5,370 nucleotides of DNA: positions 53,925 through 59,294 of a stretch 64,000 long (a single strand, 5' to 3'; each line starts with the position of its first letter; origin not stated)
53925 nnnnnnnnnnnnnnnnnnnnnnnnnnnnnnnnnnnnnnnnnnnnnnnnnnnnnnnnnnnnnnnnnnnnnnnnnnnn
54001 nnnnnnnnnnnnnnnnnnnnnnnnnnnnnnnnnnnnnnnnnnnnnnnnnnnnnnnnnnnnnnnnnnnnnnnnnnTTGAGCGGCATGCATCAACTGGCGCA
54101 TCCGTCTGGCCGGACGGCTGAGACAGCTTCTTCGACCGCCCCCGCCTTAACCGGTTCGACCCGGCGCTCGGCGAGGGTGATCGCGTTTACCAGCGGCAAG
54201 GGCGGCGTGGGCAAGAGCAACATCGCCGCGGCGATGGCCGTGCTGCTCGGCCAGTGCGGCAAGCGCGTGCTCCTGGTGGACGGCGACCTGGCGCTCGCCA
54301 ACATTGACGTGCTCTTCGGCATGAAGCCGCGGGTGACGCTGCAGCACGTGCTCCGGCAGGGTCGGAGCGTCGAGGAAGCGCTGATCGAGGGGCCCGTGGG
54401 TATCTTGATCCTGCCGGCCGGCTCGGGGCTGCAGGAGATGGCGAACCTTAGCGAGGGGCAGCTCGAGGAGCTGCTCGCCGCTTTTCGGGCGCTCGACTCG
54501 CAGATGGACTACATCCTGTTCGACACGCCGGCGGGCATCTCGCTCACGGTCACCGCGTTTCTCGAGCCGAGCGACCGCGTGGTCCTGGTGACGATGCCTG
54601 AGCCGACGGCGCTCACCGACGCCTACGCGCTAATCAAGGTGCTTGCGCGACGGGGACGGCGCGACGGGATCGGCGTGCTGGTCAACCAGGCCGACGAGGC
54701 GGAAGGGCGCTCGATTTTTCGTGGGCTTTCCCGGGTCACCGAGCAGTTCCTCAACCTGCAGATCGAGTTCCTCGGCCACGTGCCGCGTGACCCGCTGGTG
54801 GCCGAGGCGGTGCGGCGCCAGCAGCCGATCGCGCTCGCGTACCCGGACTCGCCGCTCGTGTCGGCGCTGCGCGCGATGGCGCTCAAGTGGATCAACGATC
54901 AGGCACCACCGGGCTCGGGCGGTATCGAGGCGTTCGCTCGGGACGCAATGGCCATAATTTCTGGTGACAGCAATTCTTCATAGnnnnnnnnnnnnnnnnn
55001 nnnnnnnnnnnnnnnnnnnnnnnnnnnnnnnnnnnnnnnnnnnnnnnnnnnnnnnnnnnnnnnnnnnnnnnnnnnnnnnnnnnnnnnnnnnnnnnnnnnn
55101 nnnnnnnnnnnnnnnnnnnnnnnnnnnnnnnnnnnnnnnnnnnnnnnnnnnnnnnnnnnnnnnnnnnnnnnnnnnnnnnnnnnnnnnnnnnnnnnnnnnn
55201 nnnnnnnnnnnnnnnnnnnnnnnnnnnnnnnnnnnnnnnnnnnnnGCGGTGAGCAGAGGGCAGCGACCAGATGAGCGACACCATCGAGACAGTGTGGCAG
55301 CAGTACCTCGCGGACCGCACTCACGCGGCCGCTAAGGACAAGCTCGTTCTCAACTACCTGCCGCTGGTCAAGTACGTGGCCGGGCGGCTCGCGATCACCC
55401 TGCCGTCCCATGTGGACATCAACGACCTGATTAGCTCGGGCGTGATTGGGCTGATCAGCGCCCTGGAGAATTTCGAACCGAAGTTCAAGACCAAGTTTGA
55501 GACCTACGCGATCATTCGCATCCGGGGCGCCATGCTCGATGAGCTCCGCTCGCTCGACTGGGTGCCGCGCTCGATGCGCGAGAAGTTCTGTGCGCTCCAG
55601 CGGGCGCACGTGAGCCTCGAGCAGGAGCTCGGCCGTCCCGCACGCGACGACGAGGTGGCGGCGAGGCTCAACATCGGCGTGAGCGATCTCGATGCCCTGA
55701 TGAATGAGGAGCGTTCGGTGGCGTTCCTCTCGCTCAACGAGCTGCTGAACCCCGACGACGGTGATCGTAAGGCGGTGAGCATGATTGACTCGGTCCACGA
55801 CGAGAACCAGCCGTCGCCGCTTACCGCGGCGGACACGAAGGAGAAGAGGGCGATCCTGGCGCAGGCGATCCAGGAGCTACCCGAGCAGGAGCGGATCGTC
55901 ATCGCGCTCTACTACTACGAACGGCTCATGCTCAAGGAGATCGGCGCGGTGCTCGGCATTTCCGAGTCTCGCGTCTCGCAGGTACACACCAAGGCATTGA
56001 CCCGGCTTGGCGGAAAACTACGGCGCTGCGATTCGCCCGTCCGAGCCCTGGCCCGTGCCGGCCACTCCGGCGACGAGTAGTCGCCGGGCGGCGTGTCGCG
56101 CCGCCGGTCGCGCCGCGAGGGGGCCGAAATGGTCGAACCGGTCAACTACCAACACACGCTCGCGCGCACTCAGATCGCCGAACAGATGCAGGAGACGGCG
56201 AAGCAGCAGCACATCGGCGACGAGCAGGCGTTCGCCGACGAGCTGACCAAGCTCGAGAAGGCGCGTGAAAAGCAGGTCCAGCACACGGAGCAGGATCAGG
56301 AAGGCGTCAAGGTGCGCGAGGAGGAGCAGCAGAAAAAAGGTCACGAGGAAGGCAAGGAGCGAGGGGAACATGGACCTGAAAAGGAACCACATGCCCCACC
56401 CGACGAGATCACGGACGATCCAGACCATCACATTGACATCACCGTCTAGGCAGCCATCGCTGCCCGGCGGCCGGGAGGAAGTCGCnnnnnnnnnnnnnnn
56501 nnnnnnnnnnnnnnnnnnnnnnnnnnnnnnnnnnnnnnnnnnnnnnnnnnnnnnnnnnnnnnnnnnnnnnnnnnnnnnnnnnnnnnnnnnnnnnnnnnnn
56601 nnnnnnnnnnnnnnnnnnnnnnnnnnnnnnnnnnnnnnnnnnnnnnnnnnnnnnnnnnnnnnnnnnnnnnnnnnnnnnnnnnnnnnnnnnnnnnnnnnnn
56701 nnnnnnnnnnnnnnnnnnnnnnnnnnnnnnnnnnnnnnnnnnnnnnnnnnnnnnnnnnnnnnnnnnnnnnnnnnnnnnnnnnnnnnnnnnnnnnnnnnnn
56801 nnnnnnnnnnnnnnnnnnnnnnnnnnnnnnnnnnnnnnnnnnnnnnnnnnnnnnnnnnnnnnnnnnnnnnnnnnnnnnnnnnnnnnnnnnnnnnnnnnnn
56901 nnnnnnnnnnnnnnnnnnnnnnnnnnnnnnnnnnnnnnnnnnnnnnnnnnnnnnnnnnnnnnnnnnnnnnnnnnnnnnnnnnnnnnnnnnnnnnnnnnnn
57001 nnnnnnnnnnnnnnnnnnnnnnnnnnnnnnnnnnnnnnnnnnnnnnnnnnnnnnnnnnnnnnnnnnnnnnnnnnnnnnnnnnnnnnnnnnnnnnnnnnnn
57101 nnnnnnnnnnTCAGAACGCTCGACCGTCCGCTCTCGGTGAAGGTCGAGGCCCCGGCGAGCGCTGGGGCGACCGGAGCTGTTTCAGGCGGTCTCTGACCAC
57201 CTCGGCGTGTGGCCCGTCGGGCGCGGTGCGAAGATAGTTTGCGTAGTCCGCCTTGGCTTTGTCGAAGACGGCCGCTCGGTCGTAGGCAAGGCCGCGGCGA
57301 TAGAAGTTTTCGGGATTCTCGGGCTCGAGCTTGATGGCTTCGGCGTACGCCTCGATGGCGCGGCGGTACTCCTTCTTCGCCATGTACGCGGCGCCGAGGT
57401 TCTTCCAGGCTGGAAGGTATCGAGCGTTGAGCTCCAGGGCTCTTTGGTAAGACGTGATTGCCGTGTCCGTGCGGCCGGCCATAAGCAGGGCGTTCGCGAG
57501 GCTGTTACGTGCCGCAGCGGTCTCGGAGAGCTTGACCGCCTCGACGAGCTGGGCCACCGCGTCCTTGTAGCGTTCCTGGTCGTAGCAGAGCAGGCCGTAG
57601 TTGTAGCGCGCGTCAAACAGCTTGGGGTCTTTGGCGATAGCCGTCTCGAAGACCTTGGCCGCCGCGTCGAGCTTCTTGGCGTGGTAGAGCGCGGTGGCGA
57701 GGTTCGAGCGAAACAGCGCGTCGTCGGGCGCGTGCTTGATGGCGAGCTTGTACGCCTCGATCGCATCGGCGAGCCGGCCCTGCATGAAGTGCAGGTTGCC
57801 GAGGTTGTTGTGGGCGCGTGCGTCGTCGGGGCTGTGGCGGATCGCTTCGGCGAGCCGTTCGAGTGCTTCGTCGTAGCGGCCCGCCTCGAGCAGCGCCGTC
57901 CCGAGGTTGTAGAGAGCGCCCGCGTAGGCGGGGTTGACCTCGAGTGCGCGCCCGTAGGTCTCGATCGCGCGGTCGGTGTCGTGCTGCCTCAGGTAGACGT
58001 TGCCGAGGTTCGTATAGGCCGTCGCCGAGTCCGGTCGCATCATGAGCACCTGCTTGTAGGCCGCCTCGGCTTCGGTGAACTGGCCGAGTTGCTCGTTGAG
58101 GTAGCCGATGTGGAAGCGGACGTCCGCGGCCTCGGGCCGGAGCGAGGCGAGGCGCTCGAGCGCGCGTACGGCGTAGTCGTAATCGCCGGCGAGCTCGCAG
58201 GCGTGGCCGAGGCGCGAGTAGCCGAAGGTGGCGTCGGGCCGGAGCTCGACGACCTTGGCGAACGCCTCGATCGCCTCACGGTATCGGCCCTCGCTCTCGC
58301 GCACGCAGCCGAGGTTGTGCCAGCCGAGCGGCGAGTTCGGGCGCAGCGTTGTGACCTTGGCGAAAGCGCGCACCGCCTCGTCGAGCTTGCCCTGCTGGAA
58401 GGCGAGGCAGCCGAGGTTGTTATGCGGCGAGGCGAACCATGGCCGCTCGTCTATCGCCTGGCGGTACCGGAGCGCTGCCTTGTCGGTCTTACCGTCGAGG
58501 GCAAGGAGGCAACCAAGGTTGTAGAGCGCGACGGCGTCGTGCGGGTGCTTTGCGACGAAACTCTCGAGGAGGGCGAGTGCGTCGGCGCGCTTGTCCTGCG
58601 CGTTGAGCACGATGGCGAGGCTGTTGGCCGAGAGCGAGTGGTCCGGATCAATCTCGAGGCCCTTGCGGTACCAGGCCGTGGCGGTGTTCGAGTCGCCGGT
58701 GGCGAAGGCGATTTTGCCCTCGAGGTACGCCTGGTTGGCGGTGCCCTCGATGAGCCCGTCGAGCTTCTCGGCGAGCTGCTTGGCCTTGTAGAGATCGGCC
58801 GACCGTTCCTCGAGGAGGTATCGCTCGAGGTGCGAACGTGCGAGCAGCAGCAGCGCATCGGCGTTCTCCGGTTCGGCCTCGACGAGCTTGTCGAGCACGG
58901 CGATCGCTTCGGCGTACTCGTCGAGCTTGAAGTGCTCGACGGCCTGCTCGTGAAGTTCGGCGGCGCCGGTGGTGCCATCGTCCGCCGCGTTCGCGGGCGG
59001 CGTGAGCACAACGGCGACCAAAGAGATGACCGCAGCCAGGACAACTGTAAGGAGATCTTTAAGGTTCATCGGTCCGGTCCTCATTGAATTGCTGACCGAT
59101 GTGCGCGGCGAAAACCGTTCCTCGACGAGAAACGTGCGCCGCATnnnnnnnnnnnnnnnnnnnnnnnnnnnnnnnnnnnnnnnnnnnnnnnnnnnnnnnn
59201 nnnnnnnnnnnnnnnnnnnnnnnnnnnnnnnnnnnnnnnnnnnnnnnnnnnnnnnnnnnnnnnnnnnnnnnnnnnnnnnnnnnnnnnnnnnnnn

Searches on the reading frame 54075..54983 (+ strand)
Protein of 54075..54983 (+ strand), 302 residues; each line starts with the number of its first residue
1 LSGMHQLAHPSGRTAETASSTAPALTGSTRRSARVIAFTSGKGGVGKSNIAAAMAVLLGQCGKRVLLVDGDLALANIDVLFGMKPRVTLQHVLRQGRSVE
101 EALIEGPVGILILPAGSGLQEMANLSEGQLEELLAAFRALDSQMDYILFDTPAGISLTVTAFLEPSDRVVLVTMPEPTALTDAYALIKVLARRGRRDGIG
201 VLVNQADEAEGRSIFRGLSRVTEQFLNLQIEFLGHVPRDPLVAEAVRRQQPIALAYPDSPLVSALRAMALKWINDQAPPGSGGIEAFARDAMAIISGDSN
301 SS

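Call 18: search_protein_families(library=pfam, proteins=[window:54075-54983:+], max_evalue=0.00001)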
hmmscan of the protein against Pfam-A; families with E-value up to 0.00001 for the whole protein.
window:54075-54983:+ (302 aa): 7 families
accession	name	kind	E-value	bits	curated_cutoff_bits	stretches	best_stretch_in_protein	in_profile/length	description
PF10609.15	ParA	-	1.6e-21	77.3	27.1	1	34-269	4-242/246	NUBPL iron-transfer P-loop NTPase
PF01656.29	CbiA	-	6.6e-18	65.3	25.4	1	36-252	1-125/125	CobQ/CobB/MinD/ParA nucleotide binding domain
PF13614.12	AAA_31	-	7.1e-18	65.6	27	1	34-190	2-164/177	AAA domain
PF06564.18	CBP_BcsQ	-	1.9e-13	50.9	21.3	1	36-270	4-231/234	Cellulose biosynthesis protein BcsQ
PF00142.24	Fer4_NifH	-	3.6e-09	36.9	25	1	40-274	6-246/271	4Fe-4S iron sulfur cluster binding proteins, NifH/frxC family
PF02374.21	ArsA_ATPase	-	4.9e-08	33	24.3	1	37-73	4-40/305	Anion-transporting ATPase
PF09140.17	MipZ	-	8.1e-07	29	20.7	1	35-169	2-125/262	ATPase MipZ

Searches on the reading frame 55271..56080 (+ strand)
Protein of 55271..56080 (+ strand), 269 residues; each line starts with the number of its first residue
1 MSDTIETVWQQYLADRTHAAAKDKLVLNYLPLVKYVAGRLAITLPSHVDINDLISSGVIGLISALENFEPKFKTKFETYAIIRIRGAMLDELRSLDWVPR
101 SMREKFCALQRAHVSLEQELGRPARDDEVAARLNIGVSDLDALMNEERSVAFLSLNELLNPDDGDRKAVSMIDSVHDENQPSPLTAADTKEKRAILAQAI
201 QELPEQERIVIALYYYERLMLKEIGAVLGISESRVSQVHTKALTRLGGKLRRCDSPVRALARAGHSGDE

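Call 18: search_protein_families(library=pfam, proteins=[window:55271-56080:+], max_evalue=0.00001)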
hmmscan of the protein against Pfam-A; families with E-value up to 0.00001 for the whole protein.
window:55271-56080:+ (269 aa): 4 families
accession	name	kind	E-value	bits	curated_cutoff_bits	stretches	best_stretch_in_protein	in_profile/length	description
PF04545.22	Sigma70_r4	-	1.5e-16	60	24.1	1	199-246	1-48/50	Sigma-70, region 4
PF04542.20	Sigma70_r2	-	1e-15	57.7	24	1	25-97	1-70/71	Sigma-70 region 2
PF08281.18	Sigma70_r4_2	-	1.9e-09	37.5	25.7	1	195-246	3-54/54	Sigma-70, region 4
PF04539.22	Sigma70_r3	-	1e-08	35.6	25.3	1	109-160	6-57/78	Sigma-70 region 3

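Call 72: search_protein_families(library=ncbifam, proteins=[window:55271-56080:+], max_evalue=0.001)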
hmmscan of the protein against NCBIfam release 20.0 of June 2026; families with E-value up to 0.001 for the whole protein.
window:55271-56080:+ (269 aa): 68 families (the best 25 are shown)
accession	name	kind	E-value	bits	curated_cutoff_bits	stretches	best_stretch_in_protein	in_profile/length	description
NF004935.0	PRK06288.1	equivalog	1.8e-85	286.9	343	1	4-254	18-266/270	RNA polymerase sigma factor WhiG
TIGR02479.1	FliA_WhiG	subfamily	7.8e-77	258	189.6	1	25-250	1-223/224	FliA/WhiG family RNA polymerase sigma factor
NF005413.0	PRK06986.1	subfamily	2.5e-68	230.5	201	1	15-252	8-238/241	RNA polymerase sigma factor FliA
NF005809.0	PRK07670.1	equivalog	5.3e-66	222.7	326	1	6-250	10-250/255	FliA/WhiG family RNA polymerase sigma factor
NF004572.0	PRK05911.1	equivalog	7.3e-63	212.3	378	1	4-250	8-253/257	RNA polymerase sigma factor sigma-28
TIGR02937.1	sigma70-ECF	superfamily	2.3e-35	121.6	42.9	1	21-247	2-162/165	sigma-70 family RNA polymerase sigma factor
NF009091.0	PRK12427.1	equivalog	8.2e-35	120.5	339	1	19-242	14-223/233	FliA/WhiG family RNA polymerase sigma factor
TIGR02980.1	SigBFG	subfamily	2e-33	116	234.35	1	19-247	2-223/227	SigB/SigF/SigG family RNA polymerase sigma factor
TIGR02941.1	Sigma_B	equivalog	1.9e-27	96.3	315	1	9-246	18-249/255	RNA polymerase sigma factor SigB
NF004052.0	PRK05572.1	subfamily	3e-26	92.5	311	1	17-250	29-250/252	SigF/SigG family RNA polymerase sporulation sigma factor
TIGR02885.1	spore_sigF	equivalog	3.4e-26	92.5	321.45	1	15-247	6-228/231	RNA polymerase sporulation sigma factor SigF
TIGR02997.1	Sig70-cyanoRpoD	subfamily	5.6e-26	91.5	384.5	1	18-246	72-297/298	RNA polymerase sigma factor, RpoD/SigA family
NF005644.0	PRK07408.1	subfamily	3.3e-25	89.2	261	1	8-250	16-253/258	RNA polymerase sigma factor SigF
TIGR02394.1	rpoS_proteo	equivalog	7e-24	84.8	378.7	1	14-252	40-276/285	RNA polymerase sigma factor RpoS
NF005514.0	PRK07122.1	subfamily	2e-23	82.9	372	1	16-249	36-262/264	RNA polymerase sigma factor SigF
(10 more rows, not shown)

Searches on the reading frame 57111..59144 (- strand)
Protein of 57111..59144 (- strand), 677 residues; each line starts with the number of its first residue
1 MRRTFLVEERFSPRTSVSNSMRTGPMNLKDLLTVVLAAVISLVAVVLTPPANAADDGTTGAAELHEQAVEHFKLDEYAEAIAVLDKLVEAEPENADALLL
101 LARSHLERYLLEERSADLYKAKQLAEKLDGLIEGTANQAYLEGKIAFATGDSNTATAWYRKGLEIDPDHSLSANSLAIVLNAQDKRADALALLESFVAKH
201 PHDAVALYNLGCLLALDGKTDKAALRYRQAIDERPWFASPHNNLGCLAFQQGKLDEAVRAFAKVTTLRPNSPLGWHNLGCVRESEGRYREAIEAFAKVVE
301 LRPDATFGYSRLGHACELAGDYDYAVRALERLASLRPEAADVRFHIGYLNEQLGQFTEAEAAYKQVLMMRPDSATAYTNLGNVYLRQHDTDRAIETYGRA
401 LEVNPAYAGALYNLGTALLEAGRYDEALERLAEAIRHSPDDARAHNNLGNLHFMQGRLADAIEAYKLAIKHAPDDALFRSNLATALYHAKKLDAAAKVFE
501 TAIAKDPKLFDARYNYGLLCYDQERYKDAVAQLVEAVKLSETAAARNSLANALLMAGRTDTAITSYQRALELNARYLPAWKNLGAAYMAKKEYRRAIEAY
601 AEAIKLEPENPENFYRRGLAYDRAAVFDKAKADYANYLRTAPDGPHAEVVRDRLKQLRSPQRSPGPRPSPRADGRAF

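Call 39: search_protein_families(library=pfam, proteins=[window:57111-59144:-], max_evalue=0.01)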
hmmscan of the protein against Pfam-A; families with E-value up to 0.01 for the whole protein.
window:57111-59144:- (677 aa): 40 families (the best 25 are shown)
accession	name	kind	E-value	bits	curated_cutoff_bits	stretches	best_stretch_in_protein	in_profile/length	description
PF07719.23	TPR_2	-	1.2e-81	262.6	27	9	442-475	1-34/34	Tetratricopeptide repeat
PF00515.34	TPR_1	-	2e-81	265.2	27.8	8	442-475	1-34/34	Tetratricopeptide repeat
PF13414.12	TPR_11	-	1.7e-80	264.9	26.8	9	415-456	1-42/42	TPR repeat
PF13432.12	TPR_16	-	1.7e-64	214.2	32.7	10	412-476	1-65/65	Tetratricopeptide repeat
PF13431.12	TPR_17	-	4.2e-61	198.6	24.4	5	397-429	2-34/34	Tetratricopeptide repeat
PF13181.12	TPR_8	-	1.2e-59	193.8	25.7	5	275-304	4-33/34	Tetratricopeptide repeat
PF14559.12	TPR_19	-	1.5e-52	176.2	25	10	385-446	2-63/68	Tetratricopeptide repeat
PF13428.12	TPR_14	-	3.4e-46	151.3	23.5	6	410-450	3-43/44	Tetratricopeptide repeat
PF13424.12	TPR_12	-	2.2e-43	146.8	30.1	10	372-436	1-73/77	Tetratricopeptide repeat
PF13371.12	TPR_9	-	2.9e-39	133.4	35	5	583-654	1-72/73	Tetratricopeptide repeat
PF13174.12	TPR_6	-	2.6e-38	128.5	26.3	1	410-440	2-32/33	Tetratricopeptide repeat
PF13176.12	TPR_7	-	2.8e-34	114.7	27.9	4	376-403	1-28/36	Tetratricopeptide repeat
PF23914.1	TPR_CcmH_CycH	-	1.4e-31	109.9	42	4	433-535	41-146/158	Cytochrome c-type biogenesis protein H TPR domain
PF13374.12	TPR_10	-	3.2e-24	84.6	27.5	0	408-436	2-30/42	Tetratricopeptide repeat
PF12895.13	ANAPC3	-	2.5e-23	82.6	27.2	2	354-433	3-81/82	Anaphase-promoting complex, cyclosome, subunit 3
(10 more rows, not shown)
